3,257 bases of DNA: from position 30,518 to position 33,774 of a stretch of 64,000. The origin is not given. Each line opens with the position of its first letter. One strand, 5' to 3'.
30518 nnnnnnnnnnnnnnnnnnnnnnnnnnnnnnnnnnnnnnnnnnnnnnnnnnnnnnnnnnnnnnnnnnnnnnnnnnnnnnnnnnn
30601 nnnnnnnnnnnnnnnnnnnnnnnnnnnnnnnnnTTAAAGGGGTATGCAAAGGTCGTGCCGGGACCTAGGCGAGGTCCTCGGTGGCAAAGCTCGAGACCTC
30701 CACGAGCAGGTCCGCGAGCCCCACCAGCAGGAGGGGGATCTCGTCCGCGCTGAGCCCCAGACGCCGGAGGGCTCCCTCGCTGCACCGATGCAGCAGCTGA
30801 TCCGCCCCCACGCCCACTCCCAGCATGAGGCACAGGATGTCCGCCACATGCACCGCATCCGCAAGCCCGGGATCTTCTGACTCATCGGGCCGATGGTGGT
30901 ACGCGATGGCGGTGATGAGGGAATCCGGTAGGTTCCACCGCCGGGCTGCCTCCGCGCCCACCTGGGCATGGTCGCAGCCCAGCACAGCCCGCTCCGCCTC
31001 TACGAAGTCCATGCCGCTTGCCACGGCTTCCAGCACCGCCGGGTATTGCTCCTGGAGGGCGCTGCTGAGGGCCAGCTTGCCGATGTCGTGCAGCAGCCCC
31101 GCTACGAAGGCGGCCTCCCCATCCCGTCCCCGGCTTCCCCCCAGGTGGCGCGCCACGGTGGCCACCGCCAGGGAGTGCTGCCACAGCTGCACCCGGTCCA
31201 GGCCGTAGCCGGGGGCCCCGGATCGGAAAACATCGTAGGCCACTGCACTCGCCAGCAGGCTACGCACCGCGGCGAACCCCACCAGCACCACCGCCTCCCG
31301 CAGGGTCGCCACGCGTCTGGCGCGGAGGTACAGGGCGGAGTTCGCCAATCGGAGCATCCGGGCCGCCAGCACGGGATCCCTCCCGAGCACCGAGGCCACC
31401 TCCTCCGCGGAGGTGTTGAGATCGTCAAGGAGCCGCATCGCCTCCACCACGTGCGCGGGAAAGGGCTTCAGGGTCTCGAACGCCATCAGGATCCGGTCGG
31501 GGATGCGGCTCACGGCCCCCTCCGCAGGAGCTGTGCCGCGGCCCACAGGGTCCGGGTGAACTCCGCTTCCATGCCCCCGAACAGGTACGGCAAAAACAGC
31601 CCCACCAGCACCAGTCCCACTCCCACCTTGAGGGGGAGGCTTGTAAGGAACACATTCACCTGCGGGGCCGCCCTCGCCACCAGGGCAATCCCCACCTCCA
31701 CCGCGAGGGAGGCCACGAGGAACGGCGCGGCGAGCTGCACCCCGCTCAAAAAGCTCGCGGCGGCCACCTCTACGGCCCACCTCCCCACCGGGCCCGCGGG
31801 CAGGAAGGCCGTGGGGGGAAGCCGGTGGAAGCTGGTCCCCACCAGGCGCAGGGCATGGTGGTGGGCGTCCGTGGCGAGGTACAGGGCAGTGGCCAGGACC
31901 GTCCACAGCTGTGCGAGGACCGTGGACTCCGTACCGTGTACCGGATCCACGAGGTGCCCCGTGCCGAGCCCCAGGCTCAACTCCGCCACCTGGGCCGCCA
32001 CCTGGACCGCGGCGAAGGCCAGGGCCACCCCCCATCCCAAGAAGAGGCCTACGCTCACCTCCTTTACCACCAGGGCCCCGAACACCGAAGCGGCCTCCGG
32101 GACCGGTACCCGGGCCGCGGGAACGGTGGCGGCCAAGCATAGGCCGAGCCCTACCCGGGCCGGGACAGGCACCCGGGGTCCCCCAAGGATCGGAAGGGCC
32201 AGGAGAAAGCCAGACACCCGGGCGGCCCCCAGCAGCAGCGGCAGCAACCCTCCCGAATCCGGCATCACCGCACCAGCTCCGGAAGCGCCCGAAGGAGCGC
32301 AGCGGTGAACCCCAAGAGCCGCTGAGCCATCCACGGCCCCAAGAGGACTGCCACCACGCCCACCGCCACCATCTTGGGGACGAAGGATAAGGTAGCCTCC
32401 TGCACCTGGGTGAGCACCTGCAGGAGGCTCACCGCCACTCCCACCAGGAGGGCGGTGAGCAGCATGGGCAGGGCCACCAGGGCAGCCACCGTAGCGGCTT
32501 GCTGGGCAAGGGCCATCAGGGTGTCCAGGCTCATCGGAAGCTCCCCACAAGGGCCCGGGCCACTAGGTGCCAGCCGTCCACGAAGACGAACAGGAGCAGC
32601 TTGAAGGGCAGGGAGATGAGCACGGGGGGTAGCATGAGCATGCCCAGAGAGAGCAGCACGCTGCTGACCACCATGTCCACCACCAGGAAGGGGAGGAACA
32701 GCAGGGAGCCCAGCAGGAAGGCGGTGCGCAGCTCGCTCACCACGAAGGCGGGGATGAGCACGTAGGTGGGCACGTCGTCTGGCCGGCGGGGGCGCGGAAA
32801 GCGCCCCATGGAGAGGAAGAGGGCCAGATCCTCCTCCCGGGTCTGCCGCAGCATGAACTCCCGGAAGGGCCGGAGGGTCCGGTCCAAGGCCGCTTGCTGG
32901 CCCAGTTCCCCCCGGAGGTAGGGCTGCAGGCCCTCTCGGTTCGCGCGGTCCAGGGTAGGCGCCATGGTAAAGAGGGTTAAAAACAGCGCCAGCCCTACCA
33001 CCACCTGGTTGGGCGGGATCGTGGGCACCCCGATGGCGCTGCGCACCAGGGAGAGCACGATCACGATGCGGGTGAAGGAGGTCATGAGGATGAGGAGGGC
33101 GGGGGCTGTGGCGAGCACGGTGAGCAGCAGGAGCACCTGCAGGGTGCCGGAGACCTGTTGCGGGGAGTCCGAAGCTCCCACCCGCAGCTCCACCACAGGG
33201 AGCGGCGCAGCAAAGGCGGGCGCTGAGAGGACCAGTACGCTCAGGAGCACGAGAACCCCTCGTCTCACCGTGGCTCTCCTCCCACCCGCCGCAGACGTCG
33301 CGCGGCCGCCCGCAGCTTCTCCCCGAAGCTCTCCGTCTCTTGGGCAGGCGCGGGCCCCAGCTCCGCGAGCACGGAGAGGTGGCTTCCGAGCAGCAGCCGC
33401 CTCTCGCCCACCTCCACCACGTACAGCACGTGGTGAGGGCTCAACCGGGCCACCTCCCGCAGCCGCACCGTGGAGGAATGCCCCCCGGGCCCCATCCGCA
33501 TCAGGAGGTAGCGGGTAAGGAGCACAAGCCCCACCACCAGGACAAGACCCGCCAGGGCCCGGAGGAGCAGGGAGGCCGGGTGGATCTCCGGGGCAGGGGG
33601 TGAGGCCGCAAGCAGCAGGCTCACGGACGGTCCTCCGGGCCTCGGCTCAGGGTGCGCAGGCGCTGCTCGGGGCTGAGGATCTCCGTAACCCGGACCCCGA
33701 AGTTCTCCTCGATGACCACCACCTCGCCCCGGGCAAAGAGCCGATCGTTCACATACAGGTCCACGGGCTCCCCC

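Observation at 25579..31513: c-di-GMP modules replace flhF/flhG/cheY/cheC in the flagellar operon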

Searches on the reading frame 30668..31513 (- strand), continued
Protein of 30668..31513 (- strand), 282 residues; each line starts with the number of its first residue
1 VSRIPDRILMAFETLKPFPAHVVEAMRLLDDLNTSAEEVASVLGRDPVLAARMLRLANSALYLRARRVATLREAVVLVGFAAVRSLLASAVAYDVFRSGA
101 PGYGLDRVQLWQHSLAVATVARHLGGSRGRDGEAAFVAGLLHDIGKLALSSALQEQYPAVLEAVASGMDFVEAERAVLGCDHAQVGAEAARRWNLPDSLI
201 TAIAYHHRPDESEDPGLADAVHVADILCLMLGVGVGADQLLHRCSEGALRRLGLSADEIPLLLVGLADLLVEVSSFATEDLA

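Call 25: find_encoding_contigs(protein=P0031, flank=8000, max_places=1)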
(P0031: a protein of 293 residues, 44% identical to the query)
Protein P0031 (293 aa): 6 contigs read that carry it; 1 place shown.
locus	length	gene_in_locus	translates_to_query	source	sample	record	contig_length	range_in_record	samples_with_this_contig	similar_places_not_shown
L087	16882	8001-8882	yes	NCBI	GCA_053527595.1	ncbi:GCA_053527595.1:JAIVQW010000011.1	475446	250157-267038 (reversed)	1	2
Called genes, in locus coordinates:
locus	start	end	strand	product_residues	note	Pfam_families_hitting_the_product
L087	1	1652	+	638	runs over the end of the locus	PF00009:GTP_EFTU, PF03144:GTP_EFTU_D2, PF25461:Beta-barrel_SelB, PF09106:WHD_2nd_SelB (weak), PF09107:WHD_3rd_SelB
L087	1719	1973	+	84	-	PF06257:VEG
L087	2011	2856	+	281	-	PF00288:GHMP_kinases_N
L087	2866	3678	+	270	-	PF09182:PuR_N, PF00156:Pribosyltran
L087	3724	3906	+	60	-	PF12797:Fer4_2 (weak), PF12837:Fer4_6 (weak), PF12838:Fer4_7 (faint), PF13237:Fer4_10 (faint), PF00037:Fer4, PF13459:Fer4_15, PF14697:Fer4_21 (weak), PF13370:Fer4_13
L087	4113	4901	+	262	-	PF01784:DUF34_NIF3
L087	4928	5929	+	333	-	PF00579:tRNA-synt_1b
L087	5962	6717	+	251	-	PF02616:SMC_ScpA (weak)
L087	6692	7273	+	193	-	PF04079:SMC_ScpB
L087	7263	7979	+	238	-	PF01479:S4 (faint), PF00849:PseudoU_synth_2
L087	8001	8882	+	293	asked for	PF08668:HDOD, PF01966:HD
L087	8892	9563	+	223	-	PF13189:Cytidylate_kin2, PF02224:Cytidylate_kin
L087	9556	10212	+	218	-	PF01553:Acyltransferase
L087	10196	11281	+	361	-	PF13167:GTP-bdg_N, PF02492:cobW (faint), PF16360:GTP-bdg_M, PF01926:MMR_HSR1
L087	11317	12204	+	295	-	PF03755:YicC-like_N, PF08340:YicC-like_C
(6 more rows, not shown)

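Call 26: find_encoding_contigs(protein=P0039, flank=8000, max_places=1)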
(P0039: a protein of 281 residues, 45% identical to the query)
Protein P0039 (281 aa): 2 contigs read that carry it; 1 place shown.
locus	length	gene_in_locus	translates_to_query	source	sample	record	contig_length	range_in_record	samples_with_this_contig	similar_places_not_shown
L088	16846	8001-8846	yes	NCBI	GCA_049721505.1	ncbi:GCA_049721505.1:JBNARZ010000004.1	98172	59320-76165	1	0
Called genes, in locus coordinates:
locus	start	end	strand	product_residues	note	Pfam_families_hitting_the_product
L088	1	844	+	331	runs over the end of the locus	PF00579:tRNA-synt_1b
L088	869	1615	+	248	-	PF02616:SMC_ScpA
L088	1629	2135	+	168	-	PF04079:SMC_ScpB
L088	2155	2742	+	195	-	-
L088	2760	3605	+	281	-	PF05681:Fumerase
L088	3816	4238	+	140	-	PF09579:Spore_YtfJ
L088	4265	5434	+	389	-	PF00768:Peptidase_S11, PF13354:Beta-lactamase2, PF07943:PBP5_C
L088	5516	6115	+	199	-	PF07670:Gate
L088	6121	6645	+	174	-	PF07670:Gate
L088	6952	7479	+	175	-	PF02572:CobA_CobO_BtuR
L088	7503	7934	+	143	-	-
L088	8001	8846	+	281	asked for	PF08668:HDOD, PF01966:HD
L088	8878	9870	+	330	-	PF00670:AdoHcyase_NAD (faint), PF03446:NAD_binding_2 (weak), PF07991:KARI_N, PF01450:KARI_C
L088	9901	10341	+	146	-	PF09021:HutP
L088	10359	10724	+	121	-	PF07736:CM_1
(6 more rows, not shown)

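Call 27: find_encoding_contigs(protein=P0074, flank=8000, max_places=1)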
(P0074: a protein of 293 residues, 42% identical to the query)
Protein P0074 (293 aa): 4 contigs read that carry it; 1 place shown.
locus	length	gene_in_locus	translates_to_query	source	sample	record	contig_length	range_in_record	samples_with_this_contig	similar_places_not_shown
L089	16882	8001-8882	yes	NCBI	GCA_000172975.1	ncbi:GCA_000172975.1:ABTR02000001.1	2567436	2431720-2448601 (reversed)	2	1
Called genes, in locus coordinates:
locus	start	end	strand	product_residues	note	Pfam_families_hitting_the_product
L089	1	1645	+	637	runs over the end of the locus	PF00009:GTP_EFTU, PF01926:MMR_HSR1 (faint), PF03144:GTP_EFTU_D2, PF25461:Beta-barrel_SelB, PF09106:WHD_2nd_SelB (weak), PF09107:WHD_3rd_SelB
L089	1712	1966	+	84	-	PF06257:VEG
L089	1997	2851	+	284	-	PF00288:GHMP_kinases_N (weak), PF08544:GHMP_kinases_C (weak)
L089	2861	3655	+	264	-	PF09182:PuR_N, PF00156:Pribosyltran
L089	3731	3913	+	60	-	PF12797:Fer4_2, PF12837:Fer4_6 (weak), PF00037:Fer4, PF13459:Fer4_15, PF14697:Fer4_21 (weak), PF13370:Fer4_13, PF12800:Fer4_4 (weak)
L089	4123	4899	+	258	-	PF01784:DUF34_NIF3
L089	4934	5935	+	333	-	PF00579:tRNA-synt_1b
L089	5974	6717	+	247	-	PF02616:SMC_ScpA (weak)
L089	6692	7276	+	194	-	PF04079:SMC_ScpB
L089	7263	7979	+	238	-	PF01479:S4 (weak), PF00849:PseudoU_synth_2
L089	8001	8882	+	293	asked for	PF08668:HDOD, PF01966:HD (weak)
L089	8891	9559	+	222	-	PF13189:Cytidylate_kin2, PF02224:Cytidylate_kin, PF13207:AAA_17 (weak), PF13238:AAA_18 (faint)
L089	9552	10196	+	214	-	PF01553:Acyltransferase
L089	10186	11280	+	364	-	PF13167:GTP-bdg_N, PF16360:GTP-bdg_M, PF03193:RsgA_GTPase (faint), PF01926:MMR_HSR1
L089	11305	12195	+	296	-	PF03755:YicC-like_N, PF08340:YicC-like_C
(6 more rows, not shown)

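Call 29: search_protein_families(library=pfam, proteins=[L082:13975-14775:+], max_evalue=0.01)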
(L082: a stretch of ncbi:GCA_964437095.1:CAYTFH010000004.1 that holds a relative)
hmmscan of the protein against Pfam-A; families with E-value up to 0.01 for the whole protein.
L082:13975-14775:+ (267 aa): 13 families
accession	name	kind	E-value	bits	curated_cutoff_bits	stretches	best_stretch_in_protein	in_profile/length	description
PF00448.28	SRP54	-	9e-22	78.1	22.7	1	83-251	4-185/196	SRP54-type protein, GTPase domain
PF03308.22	MeaB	-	3.9e-05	23.2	23.1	1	73-118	26-71/273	Methylmalonyl Co-A mutase-associated GTPase MeaB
PF13671.12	AAA_33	-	8.3e-05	23.4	27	1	84-161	3-81/143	AAA domain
PF13191.12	AAA_16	-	0.0002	22.4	32.6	1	74-186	18-135/167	AAA ATPase domain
PF13604.12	AAA_30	-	0.00021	21.5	27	1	83-142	21-77/191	AAA domain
PF25199.1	nSTAND_NTPase5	-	0.00067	19.9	34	1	75-123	36-85/145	Novel STAND NTPase 5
PF20720.3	nSTAND3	-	0.00082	19.5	27.2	1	82-121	19-59/155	Novel STAND NTPase 3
PF01656.29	CbiA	-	0.001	19.4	25.4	1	89-124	8-43/125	CobQ/CobB/MinD/ParA nucleotide binding domain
PF19993.5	DO-GTPase2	-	0.0013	18.9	27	1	82-150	2-71/226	Double-GTPase 2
PF03205.20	MobB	-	0.0023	18.3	26.6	1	83-133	2-52/133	Molybdopterin guanine dinucleotide synthesis protein B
PF03029.23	ATP_bind_1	-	0.0026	18.1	27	1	85-118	1-34/240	Conserved hypothetical ATP binding protein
PF13401.12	AAA_22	-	0.0054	17.5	27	0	81-220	6-94/130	AAA domain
PF01926.29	MMR_HSR1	-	0.0061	17.1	21.9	0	82-189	1-85/113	50S ribosome-binding GTPase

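Call 35: search_solved_structures(query=window:30668-31513:-, max_evalue=0.001, show_alignments=3)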
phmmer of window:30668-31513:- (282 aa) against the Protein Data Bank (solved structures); distinct sequences matched with E-value up to 0.001: 8.
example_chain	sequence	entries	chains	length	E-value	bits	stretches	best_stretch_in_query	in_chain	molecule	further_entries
3hc1_A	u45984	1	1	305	1.8e-30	109.8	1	13-235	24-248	uncharacterized HDOD domain protein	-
3m1t_A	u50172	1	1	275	1e-26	97.4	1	9-214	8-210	Putative phosphohydrolase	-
3p3q_A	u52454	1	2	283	1.6e-18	70.6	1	26-217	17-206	MmoQ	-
3ljx_A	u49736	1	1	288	2.1e-18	70.2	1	27-217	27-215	MmoQ Response regulator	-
9qzk_A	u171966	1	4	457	1.1e-14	58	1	3-255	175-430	HDOD domain-containing protein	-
1vqr_A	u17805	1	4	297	1.1e-13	54.8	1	6-214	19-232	hypothetical protein Cj0248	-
3mem_A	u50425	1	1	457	1.5e-13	54.3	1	15-212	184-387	Putative signal transduction protein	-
3i7a_A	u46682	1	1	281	6.2e-10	42.4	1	22-164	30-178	Putative metal-dependent phosphohydrolase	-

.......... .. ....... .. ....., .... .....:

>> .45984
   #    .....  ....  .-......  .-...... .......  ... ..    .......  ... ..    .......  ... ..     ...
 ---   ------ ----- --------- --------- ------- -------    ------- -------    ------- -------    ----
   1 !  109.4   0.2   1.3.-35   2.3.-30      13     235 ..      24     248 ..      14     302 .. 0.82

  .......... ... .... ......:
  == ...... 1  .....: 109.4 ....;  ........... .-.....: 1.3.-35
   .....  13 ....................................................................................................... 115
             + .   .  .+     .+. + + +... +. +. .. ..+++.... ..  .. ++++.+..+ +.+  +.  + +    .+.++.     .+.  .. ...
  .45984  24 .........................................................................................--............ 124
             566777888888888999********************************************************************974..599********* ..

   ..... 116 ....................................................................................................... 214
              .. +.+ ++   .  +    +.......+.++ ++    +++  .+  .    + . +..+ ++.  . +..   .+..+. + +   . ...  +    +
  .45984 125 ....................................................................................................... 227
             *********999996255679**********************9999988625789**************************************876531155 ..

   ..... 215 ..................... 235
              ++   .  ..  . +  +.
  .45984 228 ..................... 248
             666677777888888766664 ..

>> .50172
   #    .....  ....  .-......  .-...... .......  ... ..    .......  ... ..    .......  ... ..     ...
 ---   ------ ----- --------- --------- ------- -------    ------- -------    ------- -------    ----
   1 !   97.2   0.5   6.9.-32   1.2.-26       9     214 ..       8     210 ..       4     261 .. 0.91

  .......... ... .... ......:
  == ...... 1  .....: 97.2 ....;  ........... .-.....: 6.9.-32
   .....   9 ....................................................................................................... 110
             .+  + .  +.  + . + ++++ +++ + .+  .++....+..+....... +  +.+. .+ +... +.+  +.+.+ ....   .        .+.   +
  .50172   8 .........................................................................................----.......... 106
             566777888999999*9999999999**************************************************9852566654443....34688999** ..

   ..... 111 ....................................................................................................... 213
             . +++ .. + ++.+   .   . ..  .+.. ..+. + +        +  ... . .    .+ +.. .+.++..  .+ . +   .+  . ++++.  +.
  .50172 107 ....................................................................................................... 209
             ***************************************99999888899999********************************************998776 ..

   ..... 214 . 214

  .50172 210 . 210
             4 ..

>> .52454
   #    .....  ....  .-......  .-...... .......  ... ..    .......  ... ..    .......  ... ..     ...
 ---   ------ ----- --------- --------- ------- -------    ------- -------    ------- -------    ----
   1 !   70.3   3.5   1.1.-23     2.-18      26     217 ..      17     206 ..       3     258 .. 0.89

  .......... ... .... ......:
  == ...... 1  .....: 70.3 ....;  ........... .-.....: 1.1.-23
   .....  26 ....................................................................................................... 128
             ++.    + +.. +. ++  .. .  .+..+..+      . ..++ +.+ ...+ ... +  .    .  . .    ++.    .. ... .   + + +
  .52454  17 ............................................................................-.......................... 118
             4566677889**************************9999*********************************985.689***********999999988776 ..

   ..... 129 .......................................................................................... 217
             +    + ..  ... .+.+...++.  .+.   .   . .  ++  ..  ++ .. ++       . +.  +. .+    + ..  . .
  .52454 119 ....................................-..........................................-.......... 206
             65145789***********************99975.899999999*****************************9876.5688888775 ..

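Call 67: find_encoding_contigs(protein=P0010, flank=500, max_places=3)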
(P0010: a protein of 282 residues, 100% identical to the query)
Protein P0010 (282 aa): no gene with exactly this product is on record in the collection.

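Call 79: search_protein_families(library=ncbifam, proteins=[window:30668-31513:-, L082:13975-14775:+], max_evalue=0.001)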
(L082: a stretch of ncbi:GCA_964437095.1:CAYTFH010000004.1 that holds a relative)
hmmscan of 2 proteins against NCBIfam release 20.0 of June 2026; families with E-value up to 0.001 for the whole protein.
window:30668-31513:- (282 aa): 7 families
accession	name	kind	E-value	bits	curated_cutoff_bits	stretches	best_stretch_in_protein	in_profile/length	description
TIGR00277.1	HDIG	domain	3.9e-14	52.3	27.6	1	110-207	5-82/84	HDIG domain-containing metalloprotein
TIGR03319.1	RNase_Y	equivalog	3.3e-09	35.8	454.35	1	111-147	331-367/514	ribonuclease Y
TIGR01596.1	cas3_HD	equivalog_domain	4.1e-09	36.7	43.45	1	110-213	1-107/178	CRISPR-associated endonuclease Cas3''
TIGR00488.1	TIGR00488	equivalog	1e-06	28.8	70.15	1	111-241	10-134/173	bis(5'-nucleosyl)-tetraphosphatase (symmetrical) YqeK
NF005519.0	PRK07152.1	equivalog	2.7e-06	26.5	315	1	111-228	198-307/361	nicotinate-nucleotide adenylyltransferase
NF009344.0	PRK12705.1-1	equivalog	7.3e-06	24.9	831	0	181-213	433-465/572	hypothetical protein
TIGR03276.1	Phn-HD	hypoth_equivalog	0.0003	20.4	214.6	0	97-153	13-64/179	phosphonate degradation HD-domain oxygenase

L082:13975-14775:+ (267 aa): 13 families
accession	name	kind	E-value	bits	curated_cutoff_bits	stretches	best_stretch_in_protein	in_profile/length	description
TIGR03499.1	FlhF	equivalog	2.4e-25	90.1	174.15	2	81-149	199-269/286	flagellar biosynthesis GTPase FlhF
TIGR01425.1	SRP54_euk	equivalog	1e-14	54.3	576.25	1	70-141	90-161/428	signal recognition particle protein SRP54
TIGR00064.1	ftsY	equivalog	4.3e-13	49.1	260.7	1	83-238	82-257/279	signal recognition particle-docking protein FtsY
NF009367.0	PRK12724.1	equivalog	1.1e-12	47.6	718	1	77-250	220-404/433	flagellar biosynthesis regulator FlhF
NF011310.0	PRK14721.1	equivalog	1.5e-12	47.5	725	1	84-254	195-375/423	flagellar biosynthesis regulator FlhF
NF009366.0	PRK12723.1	equivalog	1.2e-11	44.4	585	1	81-252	175-359/388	flagellar biosynthesis regulator FlhF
TIGR00959.1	ffh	equivalog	1.2e-11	44.1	473.2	1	75-222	94-254/428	signal recognition particle protein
NF011312.0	PRK14723.1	equivalog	1.8e-11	43.3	951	1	84-255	189-373/768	flagellar biosynthesis regulator FlhF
NF011311.0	PRK14722.1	equivalog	3.7e-10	39.4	777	1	82-142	139-201/374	flagellar biosynthesis regulator FlhF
NF005230.0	PRK06731.1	equivalog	3.5e-09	36.3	553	1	81-221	87-237/281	flagellar biosynthesis regulator FlhF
TIGR00750.1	lao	equivalog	8.6e-06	25.1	240.75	1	76-141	30-96/300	methylmalonyl Co-A mutase-associated GTPase MeaB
NF011056.0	PRK14489.1-1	equivalog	1e-05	24.8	379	1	81-134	204-257/363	bifunctional molybdenum cofactor guanylyltransferase MobA/molybdopterin-guanine dinucleotide biosynthesis adaptor protein MobB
NF041546.1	ParA_partition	equivalog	0.00075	19.1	180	0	90-158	10-85/203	ParA family partition ATPase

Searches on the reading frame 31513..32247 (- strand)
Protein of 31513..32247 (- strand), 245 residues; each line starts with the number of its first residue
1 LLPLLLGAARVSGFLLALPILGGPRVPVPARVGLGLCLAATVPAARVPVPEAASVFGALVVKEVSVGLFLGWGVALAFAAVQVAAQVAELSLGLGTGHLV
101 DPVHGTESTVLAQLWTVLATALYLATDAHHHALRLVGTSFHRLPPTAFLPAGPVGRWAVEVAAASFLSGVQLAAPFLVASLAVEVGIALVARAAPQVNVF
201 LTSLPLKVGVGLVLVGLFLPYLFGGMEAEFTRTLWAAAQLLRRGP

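Call 5: search_protein_families(library=pfam, proteins=[window:31513-32247:-], max_evalue=0.01)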
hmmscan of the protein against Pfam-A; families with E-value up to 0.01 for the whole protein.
window:31513-32247:- (245 aa): 1 family
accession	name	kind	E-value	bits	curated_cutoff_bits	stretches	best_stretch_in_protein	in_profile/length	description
PF01311.25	Bac_export_1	-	1.7e-54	185.3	27.8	1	4-231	4-228/230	Bacterial export proteins, family 1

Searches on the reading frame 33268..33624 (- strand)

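Call 6: search_protein_families(library=pfam, proteins=[window:33268-33624:-], max_evalue=0.01)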
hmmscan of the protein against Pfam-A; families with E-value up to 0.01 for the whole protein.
window:33268-33624:- (119 aa): 1 family
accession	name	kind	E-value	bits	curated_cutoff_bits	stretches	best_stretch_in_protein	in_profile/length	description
PF04347.18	FliO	-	3.8e-06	27.4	22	1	39-107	1-89/91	Flagellar biosynthesis protein, FliO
